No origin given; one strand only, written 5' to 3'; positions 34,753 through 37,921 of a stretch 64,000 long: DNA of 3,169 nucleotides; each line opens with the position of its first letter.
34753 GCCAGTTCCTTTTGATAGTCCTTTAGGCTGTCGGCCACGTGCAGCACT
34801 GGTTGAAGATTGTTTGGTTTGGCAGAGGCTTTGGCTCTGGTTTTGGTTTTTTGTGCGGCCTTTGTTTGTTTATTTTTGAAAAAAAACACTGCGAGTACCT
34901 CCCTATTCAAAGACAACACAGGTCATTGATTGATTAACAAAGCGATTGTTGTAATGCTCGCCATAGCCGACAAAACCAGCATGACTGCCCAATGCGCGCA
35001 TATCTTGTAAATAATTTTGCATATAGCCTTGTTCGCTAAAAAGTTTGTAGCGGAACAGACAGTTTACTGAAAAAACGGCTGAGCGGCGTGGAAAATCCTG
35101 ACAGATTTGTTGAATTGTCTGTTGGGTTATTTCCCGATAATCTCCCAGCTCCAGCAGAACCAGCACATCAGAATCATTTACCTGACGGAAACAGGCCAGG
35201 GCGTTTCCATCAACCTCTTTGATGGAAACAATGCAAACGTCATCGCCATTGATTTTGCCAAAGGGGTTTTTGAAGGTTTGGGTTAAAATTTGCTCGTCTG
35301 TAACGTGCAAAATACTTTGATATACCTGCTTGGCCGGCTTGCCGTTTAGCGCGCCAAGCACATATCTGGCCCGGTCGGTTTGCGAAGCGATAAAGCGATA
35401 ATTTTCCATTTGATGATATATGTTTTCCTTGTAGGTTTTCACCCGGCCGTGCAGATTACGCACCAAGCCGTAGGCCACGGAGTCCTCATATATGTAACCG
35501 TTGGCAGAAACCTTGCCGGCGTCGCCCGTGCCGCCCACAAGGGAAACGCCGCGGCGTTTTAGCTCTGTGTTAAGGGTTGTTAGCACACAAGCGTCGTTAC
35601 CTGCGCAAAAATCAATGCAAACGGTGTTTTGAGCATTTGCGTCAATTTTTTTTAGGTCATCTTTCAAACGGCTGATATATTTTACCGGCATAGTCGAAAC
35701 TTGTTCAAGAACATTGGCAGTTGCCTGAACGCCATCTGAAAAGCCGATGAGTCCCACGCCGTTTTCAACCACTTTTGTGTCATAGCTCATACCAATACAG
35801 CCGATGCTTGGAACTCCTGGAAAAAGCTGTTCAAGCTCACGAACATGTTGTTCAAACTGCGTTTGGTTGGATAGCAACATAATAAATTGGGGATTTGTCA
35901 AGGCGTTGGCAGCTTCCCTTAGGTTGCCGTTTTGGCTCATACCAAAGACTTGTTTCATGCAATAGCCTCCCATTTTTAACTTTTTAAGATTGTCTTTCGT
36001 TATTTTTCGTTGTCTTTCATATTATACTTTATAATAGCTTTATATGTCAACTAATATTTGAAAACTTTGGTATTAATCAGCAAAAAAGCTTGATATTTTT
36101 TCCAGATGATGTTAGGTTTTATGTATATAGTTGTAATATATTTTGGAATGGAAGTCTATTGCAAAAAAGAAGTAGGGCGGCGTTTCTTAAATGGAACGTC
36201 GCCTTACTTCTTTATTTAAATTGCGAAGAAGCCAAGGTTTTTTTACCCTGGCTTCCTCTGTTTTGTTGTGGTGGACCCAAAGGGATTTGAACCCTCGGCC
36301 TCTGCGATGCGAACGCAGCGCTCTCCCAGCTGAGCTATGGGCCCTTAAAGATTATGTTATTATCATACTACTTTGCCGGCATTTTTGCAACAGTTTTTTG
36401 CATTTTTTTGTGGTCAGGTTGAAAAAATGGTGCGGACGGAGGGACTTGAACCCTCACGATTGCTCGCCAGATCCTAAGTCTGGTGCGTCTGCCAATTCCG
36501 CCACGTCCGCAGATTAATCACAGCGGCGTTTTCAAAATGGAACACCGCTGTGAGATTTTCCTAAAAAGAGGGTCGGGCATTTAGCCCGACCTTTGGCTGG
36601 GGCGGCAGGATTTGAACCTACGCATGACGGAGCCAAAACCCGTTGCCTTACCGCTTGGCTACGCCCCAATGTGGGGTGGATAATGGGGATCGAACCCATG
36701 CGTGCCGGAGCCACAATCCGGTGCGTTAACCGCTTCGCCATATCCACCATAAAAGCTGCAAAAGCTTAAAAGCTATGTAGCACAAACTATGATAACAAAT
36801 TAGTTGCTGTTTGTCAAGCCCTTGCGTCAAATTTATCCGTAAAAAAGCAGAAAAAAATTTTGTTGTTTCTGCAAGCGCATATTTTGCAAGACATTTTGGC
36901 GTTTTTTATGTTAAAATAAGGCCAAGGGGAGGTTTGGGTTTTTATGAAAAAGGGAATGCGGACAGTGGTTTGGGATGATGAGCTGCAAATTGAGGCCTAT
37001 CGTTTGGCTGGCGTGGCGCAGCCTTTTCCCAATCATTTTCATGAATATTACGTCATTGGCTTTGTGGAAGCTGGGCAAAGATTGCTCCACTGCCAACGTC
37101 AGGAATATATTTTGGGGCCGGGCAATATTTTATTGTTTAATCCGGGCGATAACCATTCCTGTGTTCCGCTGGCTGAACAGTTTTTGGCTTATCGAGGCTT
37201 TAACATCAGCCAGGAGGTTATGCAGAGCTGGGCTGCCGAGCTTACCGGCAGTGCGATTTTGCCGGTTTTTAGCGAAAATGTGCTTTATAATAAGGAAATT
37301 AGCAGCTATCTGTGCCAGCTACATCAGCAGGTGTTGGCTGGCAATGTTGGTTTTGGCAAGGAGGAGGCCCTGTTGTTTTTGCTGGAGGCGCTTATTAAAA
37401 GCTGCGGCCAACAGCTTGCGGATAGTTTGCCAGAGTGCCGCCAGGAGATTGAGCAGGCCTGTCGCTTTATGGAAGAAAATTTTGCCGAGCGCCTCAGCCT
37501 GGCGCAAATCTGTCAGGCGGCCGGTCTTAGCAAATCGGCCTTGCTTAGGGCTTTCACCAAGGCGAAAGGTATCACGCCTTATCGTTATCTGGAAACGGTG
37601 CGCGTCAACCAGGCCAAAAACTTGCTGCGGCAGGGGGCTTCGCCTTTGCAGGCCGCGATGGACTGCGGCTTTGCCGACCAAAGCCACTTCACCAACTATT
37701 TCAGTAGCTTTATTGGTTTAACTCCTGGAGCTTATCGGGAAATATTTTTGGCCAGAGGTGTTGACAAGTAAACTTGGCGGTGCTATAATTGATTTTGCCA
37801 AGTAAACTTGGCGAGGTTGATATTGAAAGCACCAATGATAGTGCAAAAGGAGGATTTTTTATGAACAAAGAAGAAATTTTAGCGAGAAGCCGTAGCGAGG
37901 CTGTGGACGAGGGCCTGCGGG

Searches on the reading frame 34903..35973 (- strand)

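Call 66: search_protein_families(library=pfam, proteins=[window:34903-35973:-], max_evalue=0.00001)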
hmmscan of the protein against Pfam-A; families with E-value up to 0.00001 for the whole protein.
window:34903-35973:- (356 aa): 2 families
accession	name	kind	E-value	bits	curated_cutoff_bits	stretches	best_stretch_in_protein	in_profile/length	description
PF10442.14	FIST_C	-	5.2e-14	53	28.5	1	214-341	1-130/131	FIST C domain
PF08495.15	FIST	-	7.8e-12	45.9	23.2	1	34-211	7-188/189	FIST N domain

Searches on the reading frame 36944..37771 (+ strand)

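Call 66: search_protein_families(library=pfam, proteins=[window:36944-37771:+], max_evalue=0.00001)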
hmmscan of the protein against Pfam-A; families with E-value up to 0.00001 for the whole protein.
window:36944-37771:+ (275 aa): 3 families
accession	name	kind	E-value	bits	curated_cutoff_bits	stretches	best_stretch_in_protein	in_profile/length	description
PF12833.13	HTH_18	-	2.2e-22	79.6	33.6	1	189-266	1-79/80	Helix-turn-helix domain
PF02311.25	AraC_binding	-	3.1e-21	76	21.1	1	23-146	11-133/135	AraC-like ligand binding domain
PF00165.29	HTH_AraC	-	1.4e-14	54.2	26.6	1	176-216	1-41/42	Bacterial regulatory helix-turn-helix proteins, AraC family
